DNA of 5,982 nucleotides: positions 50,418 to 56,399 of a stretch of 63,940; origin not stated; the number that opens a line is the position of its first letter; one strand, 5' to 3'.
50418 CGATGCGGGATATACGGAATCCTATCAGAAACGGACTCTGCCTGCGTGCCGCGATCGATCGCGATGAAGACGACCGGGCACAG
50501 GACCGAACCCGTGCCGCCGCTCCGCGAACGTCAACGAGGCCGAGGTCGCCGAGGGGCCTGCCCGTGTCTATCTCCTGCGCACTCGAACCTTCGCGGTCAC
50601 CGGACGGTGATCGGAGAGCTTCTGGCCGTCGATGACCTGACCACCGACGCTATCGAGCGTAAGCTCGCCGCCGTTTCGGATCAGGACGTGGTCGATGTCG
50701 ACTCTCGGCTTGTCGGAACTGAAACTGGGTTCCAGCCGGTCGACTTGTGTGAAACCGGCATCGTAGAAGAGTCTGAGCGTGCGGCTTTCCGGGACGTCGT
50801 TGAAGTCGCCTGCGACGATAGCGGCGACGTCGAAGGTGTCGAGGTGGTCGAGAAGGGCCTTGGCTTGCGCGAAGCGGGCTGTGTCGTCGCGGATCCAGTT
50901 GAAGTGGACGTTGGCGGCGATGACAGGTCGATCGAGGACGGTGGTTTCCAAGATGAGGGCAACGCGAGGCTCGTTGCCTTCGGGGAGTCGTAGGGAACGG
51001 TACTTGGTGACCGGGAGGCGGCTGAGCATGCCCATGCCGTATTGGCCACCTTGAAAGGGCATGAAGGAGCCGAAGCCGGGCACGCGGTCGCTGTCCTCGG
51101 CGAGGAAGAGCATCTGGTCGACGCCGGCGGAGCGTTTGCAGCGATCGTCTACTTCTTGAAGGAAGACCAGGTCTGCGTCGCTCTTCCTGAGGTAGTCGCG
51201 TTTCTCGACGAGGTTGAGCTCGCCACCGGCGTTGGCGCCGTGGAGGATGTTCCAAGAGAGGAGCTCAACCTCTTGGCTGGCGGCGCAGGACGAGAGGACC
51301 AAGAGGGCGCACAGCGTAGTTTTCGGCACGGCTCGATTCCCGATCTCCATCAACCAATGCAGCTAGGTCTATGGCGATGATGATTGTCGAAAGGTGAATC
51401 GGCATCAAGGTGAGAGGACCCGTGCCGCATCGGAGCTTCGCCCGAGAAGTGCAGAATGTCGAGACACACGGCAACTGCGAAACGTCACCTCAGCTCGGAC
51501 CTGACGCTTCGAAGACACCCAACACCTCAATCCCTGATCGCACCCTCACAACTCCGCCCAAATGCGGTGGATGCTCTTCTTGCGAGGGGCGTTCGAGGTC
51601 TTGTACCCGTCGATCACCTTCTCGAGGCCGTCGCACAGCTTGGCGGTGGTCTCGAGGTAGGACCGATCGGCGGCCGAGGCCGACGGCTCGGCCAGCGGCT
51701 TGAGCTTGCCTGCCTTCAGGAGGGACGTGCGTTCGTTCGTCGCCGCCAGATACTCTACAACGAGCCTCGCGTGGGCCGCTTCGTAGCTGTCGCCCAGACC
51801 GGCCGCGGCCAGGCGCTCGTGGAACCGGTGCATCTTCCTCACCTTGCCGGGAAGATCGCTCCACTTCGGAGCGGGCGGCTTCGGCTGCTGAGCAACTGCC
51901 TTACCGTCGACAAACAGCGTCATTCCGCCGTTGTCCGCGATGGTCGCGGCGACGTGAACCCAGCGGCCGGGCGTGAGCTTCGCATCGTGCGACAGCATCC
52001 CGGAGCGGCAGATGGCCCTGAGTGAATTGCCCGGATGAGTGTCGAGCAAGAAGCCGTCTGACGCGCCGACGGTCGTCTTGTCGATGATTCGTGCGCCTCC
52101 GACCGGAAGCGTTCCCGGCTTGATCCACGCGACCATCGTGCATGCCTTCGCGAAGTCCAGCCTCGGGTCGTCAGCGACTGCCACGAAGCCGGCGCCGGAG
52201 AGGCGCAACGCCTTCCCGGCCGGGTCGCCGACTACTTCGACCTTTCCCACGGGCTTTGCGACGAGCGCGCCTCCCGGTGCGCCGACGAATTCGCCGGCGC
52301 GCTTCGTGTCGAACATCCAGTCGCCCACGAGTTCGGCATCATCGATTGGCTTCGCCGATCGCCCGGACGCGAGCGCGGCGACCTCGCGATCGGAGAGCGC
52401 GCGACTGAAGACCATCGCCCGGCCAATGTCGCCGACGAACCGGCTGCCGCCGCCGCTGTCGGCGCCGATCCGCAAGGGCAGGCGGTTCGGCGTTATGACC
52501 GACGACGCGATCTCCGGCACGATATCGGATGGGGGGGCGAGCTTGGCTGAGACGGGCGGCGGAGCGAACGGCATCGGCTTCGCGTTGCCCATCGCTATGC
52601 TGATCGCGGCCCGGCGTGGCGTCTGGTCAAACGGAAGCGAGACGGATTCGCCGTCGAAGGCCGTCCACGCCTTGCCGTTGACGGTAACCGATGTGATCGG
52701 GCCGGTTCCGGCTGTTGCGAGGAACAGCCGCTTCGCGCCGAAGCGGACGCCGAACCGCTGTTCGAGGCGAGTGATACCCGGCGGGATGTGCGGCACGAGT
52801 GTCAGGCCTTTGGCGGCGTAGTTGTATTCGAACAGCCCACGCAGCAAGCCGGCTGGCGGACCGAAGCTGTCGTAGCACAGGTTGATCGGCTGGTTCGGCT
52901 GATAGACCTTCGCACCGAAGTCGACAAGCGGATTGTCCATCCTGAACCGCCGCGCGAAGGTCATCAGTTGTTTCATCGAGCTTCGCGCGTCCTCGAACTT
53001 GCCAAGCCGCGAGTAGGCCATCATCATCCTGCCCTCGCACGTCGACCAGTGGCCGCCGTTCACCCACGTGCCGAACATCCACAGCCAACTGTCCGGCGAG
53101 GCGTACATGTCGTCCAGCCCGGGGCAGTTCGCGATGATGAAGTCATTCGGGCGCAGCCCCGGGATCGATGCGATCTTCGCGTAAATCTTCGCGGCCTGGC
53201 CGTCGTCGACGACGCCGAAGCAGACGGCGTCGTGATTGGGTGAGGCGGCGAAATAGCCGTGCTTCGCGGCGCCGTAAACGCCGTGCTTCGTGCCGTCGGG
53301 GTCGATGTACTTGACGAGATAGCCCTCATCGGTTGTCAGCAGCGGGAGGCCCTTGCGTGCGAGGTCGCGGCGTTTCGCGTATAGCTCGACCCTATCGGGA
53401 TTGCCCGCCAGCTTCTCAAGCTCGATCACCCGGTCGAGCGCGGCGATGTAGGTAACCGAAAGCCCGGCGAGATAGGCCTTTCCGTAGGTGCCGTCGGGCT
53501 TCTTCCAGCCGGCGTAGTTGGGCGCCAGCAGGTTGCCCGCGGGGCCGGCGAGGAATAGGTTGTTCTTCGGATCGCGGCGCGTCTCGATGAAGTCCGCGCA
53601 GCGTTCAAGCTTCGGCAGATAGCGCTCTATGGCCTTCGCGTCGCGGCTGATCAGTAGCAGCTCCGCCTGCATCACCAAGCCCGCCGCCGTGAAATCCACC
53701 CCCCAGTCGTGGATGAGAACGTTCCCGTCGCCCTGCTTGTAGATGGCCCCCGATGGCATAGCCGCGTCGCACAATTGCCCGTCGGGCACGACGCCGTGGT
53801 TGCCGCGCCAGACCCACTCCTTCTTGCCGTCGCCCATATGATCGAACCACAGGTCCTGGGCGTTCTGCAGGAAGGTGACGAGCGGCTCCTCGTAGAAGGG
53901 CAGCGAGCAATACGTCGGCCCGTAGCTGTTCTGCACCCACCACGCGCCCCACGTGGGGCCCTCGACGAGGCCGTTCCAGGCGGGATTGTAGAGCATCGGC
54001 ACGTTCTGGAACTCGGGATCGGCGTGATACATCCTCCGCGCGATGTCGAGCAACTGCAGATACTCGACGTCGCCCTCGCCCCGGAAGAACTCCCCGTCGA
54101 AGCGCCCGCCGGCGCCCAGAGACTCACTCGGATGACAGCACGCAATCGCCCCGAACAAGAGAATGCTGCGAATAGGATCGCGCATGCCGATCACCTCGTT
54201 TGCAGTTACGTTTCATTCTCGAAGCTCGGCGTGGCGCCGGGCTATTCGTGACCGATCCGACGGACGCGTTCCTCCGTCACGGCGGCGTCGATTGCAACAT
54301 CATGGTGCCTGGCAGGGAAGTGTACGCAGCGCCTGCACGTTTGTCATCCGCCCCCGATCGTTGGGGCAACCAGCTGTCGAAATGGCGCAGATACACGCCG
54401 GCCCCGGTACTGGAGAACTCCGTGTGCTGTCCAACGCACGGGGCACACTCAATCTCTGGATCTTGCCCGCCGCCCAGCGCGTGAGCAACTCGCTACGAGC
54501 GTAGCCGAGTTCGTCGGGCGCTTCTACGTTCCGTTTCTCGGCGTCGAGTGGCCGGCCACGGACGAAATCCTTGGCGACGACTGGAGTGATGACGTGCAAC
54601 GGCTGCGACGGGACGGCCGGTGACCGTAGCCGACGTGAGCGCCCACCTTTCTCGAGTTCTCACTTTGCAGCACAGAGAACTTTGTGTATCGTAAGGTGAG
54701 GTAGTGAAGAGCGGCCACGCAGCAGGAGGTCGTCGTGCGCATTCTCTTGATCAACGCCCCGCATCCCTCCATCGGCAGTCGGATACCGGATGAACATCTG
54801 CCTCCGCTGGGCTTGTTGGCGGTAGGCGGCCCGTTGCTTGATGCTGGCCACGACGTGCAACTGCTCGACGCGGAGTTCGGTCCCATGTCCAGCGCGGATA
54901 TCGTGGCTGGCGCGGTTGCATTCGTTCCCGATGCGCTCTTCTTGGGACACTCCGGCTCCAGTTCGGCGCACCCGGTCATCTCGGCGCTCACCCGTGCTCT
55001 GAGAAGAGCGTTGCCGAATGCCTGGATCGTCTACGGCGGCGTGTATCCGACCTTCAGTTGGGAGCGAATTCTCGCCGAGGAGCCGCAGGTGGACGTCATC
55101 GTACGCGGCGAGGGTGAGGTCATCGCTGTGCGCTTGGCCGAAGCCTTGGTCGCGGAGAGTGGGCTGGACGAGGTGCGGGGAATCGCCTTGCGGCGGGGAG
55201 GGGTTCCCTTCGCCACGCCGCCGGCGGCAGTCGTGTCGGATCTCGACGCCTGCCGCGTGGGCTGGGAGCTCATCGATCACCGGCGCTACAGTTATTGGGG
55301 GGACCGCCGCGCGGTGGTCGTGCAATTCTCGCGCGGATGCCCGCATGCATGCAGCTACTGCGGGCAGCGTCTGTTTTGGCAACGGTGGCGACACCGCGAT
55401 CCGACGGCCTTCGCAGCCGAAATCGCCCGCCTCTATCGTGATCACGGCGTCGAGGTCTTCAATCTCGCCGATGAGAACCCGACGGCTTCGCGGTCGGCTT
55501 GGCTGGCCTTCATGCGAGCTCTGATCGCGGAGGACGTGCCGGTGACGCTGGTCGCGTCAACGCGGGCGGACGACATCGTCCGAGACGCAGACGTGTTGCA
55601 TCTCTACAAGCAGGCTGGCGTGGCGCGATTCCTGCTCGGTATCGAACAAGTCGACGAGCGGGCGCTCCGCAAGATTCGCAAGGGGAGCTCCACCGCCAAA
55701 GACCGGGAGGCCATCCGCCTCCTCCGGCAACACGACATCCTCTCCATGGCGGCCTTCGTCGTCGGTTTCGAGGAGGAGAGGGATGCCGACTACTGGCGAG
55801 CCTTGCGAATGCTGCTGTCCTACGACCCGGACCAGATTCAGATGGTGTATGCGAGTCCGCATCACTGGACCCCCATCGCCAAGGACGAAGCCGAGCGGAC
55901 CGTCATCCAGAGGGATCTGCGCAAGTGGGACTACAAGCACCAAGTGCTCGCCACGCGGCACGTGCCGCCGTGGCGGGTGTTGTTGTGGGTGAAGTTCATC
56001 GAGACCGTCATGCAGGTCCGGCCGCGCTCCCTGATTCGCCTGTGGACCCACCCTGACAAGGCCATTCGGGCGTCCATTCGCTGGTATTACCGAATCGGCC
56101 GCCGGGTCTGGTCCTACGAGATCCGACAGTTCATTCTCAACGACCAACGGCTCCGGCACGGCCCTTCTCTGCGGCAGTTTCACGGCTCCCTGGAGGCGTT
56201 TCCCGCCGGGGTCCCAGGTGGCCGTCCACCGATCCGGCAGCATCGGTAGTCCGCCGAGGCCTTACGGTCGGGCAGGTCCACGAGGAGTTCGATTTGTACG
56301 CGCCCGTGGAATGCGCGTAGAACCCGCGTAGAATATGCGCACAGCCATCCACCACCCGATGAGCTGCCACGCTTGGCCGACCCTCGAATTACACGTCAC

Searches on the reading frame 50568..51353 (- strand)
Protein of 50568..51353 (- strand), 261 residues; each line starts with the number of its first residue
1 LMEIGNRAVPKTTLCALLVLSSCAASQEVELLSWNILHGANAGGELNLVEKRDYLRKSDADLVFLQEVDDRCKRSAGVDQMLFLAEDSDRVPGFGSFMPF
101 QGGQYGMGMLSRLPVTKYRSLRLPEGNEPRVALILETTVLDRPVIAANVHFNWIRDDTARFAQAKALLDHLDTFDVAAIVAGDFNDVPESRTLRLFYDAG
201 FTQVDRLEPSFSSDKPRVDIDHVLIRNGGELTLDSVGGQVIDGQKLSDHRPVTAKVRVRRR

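Call 43: search_protein_families(library=pfam, proteins=[window:50568-51353:-], max_evalue=0.01)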
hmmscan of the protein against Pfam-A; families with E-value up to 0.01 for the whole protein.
window:50568-51353:- (261 aa): 1 family
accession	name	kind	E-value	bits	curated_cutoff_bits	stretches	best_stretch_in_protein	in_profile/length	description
PF03372.29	Exo_endo_phos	-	7.2e-24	85.2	24.5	1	32-249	1-225/225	Endonuclease/Exonuclease/phosphatase family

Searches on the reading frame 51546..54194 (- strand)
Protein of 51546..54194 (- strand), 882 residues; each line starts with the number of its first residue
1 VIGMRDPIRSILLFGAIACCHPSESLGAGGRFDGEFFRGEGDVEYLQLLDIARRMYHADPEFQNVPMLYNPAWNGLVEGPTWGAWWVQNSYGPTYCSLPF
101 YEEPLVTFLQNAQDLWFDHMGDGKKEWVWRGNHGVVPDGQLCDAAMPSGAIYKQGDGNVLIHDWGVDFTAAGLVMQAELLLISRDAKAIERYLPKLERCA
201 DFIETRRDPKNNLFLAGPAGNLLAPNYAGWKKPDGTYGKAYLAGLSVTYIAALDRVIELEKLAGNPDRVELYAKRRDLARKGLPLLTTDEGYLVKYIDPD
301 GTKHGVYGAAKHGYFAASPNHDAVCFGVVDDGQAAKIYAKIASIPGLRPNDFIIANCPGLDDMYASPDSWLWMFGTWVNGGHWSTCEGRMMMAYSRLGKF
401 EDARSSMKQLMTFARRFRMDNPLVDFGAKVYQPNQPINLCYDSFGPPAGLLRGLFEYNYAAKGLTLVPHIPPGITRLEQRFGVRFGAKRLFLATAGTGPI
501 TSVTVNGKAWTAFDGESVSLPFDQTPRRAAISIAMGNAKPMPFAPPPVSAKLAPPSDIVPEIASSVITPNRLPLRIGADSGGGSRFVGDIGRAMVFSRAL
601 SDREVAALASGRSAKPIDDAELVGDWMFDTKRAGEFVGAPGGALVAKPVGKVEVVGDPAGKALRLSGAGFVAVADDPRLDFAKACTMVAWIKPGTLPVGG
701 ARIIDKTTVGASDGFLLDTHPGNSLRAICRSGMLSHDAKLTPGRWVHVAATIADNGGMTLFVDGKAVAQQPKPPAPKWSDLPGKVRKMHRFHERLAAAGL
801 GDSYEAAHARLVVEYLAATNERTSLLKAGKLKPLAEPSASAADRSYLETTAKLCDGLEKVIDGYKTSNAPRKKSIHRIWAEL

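Call 43: search_protein_families(library=pfam, proteins=[window:51546-54194:-], max_evalue=0.01)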
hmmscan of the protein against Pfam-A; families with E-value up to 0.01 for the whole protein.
window:51546-54194:- (882 aa): 1 family
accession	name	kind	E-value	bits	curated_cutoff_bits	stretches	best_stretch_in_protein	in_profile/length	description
PF13385.13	Laminin_G_3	-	7.9e-21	75.2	27.6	2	667-778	3-113/151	Concanavalin A-like lectin/glucanases superfamily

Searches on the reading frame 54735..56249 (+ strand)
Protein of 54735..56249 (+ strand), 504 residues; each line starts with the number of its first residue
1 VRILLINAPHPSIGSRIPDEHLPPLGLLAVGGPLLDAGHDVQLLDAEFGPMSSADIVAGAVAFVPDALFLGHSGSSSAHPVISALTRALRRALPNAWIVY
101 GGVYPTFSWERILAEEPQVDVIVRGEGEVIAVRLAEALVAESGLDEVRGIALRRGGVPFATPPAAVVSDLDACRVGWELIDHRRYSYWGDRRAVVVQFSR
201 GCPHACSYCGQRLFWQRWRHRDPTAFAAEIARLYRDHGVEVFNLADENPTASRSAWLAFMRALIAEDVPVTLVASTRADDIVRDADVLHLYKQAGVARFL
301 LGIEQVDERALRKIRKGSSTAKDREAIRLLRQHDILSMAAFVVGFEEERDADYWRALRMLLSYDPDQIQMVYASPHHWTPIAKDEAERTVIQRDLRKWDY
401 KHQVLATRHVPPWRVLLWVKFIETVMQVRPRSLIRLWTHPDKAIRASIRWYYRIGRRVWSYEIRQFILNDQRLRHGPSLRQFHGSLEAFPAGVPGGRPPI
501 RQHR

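Call 43: search_protein_families(library=pfam, proteins=[window:54735-56249:+], max_evalue=0.01)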
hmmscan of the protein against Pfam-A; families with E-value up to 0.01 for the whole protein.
window:54735-56249:+ (504 aa): 2 families
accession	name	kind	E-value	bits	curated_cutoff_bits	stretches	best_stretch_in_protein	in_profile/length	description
PF04055.27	Radical_SAM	-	9.5e-20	71.9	29.5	1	197-360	2-166/166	Radical SAM superfamily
PF02310.24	B12-binding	-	8.7e-19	68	32.1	1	22-133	12-119/121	B12 binding domain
